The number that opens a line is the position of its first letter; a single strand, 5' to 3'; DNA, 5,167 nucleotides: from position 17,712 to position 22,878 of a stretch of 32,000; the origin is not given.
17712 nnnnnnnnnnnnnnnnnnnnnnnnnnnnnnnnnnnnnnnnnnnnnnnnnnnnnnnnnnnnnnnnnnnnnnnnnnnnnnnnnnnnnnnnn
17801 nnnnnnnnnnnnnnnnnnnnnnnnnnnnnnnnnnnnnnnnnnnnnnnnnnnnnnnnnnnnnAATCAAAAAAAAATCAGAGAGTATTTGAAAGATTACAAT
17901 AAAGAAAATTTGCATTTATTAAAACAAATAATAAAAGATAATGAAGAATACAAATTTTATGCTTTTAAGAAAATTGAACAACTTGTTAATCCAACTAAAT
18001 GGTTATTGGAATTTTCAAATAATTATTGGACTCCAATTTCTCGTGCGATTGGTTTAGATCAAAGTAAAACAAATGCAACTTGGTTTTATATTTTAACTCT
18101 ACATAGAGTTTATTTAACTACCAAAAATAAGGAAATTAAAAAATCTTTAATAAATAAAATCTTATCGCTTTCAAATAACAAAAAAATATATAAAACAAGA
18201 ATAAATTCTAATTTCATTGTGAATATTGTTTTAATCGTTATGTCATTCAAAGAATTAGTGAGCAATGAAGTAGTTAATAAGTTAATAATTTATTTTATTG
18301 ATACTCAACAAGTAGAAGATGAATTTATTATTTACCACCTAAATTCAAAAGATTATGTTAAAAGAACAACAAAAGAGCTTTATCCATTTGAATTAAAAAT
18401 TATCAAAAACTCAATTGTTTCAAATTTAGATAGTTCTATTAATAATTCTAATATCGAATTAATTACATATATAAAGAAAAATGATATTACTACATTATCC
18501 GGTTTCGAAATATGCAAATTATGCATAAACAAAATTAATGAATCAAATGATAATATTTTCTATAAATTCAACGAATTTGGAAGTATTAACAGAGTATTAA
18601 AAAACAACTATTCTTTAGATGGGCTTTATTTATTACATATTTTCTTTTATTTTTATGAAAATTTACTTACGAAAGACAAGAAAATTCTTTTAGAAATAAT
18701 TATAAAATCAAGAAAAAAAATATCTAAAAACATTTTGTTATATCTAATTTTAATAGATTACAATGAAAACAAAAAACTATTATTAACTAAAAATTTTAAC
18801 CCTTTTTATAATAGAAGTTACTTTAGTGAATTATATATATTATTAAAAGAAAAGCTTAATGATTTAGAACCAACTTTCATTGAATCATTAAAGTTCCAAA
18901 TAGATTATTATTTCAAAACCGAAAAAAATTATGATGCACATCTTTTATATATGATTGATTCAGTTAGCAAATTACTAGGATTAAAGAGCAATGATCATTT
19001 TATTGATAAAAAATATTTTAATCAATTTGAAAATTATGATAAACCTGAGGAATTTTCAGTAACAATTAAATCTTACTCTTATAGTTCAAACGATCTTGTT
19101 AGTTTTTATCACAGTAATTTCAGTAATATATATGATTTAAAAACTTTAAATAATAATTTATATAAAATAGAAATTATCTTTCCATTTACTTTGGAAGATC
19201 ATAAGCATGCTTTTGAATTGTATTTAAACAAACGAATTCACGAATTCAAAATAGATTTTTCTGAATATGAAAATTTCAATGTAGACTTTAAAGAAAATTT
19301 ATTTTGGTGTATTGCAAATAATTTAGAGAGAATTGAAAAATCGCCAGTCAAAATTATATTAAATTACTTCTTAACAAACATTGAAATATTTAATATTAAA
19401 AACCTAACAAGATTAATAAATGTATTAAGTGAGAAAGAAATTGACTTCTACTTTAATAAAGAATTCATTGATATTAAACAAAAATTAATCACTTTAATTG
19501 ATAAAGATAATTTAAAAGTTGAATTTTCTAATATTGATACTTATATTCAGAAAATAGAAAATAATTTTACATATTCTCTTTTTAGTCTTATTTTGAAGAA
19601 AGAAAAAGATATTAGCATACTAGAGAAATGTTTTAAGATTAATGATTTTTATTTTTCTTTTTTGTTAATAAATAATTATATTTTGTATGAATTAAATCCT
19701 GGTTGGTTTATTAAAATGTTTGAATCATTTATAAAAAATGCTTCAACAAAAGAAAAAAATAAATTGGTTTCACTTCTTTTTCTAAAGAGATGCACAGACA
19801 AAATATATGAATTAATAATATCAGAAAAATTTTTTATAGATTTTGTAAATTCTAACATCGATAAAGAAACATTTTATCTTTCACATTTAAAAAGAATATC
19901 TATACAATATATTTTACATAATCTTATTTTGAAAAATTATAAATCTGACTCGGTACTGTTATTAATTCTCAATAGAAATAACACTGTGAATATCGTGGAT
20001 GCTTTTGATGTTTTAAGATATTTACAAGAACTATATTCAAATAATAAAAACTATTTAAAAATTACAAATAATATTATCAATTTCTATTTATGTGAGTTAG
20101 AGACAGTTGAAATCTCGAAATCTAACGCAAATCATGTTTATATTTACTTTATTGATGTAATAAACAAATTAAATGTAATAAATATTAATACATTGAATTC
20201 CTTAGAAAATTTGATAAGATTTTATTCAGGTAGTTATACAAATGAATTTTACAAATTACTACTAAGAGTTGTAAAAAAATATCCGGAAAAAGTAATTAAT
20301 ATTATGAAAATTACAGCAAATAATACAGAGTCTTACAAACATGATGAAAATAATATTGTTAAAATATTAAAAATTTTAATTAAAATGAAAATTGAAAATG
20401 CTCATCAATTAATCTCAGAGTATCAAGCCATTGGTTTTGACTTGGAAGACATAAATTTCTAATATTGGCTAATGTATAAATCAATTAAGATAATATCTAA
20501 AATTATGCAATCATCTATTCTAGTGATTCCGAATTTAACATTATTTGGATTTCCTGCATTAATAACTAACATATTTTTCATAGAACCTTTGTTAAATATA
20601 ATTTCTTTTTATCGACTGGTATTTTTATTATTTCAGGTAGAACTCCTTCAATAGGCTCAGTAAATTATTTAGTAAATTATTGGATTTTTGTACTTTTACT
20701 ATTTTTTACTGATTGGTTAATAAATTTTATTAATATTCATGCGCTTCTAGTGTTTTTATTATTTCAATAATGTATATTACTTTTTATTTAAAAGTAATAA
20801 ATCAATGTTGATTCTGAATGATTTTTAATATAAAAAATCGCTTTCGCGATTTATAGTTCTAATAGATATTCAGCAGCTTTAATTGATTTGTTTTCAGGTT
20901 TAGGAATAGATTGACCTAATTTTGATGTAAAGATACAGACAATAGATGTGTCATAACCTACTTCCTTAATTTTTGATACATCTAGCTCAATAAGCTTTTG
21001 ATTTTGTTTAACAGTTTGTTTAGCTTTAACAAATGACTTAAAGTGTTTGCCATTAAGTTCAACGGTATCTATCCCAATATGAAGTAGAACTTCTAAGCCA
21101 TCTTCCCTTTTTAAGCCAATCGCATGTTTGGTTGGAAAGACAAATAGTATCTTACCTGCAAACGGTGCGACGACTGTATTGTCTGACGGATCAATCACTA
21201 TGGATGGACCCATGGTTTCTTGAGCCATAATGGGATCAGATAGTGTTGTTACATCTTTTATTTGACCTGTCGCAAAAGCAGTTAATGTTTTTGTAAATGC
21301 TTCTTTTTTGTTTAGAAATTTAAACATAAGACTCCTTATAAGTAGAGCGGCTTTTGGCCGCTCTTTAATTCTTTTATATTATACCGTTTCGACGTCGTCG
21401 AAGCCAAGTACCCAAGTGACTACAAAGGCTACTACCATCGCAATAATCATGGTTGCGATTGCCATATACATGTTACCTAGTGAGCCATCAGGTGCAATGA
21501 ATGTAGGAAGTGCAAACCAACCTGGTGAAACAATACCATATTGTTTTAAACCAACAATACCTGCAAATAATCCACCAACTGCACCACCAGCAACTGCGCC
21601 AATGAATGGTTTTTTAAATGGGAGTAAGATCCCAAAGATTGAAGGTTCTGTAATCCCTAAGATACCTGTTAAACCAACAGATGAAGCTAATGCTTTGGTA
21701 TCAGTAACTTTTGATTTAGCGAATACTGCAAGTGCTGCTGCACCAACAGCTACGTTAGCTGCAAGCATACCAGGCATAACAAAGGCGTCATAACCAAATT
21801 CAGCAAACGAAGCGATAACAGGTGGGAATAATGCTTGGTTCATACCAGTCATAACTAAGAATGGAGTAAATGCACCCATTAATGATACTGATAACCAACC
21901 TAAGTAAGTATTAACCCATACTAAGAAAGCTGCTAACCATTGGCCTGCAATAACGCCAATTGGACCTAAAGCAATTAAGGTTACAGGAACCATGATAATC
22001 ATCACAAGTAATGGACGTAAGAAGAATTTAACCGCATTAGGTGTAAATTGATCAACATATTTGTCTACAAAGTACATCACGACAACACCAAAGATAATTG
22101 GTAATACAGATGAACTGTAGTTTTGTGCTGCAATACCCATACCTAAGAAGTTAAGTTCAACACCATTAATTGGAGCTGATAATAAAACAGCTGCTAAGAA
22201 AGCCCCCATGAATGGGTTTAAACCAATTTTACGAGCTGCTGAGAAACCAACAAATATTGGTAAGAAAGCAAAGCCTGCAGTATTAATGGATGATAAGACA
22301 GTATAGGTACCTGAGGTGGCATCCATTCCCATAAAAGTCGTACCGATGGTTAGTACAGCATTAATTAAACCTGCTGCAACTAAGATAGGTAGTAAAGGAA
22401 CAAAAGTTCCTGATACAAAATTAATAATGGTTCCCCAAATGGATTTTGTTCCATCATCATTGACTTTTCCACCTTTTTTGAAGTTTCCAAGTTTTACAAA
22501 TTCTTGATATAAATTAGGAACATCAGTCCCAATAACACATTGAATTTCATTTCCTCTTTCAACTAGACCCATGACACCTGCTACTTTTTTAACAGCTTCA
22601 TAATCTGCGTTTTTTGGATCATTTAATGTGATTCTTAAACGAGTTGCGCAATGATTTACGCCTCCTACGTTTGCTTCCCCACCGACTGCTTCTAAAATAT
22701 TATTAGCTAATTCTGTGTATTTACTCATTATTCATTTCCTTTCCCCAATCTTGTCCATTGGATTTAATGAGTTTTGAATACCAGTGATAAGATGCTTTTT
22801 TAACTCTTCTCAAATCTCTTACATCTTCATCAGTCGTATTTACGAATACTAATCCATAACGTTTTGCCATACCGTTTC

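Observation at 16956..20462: Giant, extremely AT-rich SIR2-domain protein divergent from the type I R-M operon: a candidate single-gene NAD+-depleting defence with an unrecognisable ~870-aa C-terminal region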

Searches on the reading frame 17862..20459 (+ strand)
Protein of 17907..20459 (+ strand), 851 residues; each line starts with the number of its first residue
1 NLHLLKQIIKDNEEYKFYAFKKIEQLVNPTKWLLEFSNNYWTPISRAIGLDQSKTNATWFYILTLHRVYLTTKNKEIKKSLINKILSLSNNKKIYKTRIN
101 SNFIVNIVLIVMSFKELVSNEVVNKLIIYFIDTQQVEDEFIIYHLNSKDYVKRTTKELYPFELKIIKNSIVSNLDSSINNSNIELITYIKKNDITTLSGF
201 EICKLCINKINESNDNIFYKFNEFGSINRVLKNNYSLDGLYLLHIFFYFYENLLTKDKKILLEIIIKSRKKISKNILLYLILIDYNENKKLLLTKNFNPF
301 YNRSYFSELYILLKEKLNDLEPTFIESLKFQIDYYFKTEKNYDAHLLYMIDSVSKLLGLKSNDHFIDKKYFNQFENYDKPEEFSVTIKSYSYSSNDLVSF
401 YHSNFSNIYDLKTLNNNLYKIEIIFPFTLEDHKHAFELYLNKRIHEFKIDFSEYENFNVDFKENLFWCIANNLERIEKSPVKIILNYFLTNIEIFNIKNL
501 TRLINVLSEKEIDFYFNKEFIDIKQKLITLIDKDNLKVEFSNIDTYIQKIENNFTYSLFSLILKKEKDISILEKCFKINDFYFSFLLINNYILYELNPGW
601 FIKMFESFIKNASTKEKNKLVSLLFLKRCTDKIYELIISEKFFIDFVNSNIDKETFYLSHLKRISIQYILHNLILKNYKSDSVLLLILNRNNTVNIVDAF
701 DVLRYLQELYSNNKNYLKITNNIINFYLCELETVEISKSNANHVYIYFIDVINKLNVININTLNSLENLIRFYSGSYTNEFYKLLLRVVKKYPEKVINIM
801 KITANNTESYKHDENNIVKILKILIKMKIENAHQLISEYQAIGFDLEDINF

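Call 9: search_protein_families(library=padloc, proteins=[window:17907-20459:+], max_evalue=1)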
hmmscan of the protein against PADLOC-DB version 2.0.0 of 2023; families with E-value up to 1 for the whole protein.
window:17907-20459:+ (851 aa): 1 family
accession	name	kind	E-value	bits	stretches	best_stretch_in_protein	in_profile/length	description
PDLC04166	Dsr1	-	0.052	9.2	0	7-847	314-1218/1227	-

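Call 27: search_protein_representatives(alignment_id=A2)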
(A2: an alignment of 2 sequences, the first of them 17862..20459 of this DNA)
Query: 2 sequences, 905 profile positions. Proteins with E-value up to 0.001 (for the whole library): 4; up to 1e-10: 3; up to 1e-30: 3. The best 4 are listed.
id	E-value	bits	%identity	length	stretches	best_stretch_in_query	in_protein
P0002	0.0e+00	1540.9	-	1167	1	1-903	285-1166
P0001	0.0e+00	1470.9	-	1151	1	3-905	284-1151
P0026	2.8e-44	168.1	-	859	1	19-899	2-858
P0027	4.7e-05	38.3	-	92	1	809-898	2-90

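Call 34: find_encoding_contigs(protein=P0026, flank=10000, max_places=3)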
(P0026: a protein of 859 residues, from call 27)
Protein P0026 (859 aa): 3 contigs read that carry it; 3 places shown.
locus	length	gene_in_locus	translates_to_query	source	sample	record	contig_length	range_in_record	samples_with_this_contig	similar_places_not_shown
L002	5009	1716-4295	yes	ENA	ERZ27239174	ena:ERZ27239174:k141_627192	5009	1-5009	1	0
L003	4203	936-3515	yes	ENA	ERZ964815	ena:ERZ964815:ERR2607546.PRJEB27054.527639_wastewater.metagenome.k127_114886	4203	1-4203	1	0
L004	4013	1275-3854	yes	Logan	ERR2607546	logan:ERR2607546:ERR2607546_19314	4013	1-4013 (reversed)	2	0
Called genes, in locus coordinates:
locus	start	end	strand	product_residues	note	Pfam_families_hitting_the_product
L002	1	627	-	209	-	?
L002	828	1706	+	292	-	PF13289:SIR2_2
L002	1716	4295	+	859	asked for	-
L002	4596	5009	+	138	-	?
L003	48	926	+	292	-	PF13289:SIR2_2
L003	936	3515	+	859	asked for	-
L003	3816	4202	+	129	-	?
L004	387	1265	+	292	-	PF13289:SIR2_2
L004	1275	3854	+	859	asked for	-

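Call 85: search_solved_structures(query=A2, max_evalue=1)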
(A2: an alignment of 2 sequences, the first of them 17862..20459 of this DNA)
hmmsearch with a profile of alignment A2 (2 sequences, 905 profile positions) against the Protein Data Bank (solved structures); distinct sequences matched with E-value up to 1: 0.

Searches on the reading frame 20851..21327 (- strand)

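Call 11: search_protein_families(library=pfam, proteins=[window:20851-21327:-], max_evalue=0.001)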
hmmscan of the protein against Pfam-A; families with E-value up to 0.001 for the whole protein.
window:20851-21327:- (158 aa): 1 family
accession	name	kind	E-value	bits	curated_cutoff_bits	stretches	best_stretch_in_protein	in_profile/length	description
PF00358.26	PTS_EIIA_1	-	5.6e-43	146.1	27.2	1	14-135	2-123/127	phosphoenolpyruvate-dependent sugar phosphotransferase system, EIIA 1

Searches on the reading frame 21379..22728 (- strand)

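Call 11: search_protein_families(library=pfam, proteins=[window:21379-22728:-], max_evalue=0.001)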
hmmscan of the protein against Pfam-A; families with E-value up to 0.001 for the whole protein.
window:21379-22728:- (449 aa): 2 families
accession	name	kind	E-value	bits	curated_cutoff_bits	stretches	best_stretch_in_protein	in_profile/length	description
PF02378.23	PTS_EIIC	-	3.7e-31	108.8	30.7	1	107-382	2-319/319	Phosphotransferase system, EIIC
PF00367.25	PTS_EIIB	-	6.8e-13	48.2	27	1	10-42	2-34/34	phosphotransferase system, EIIB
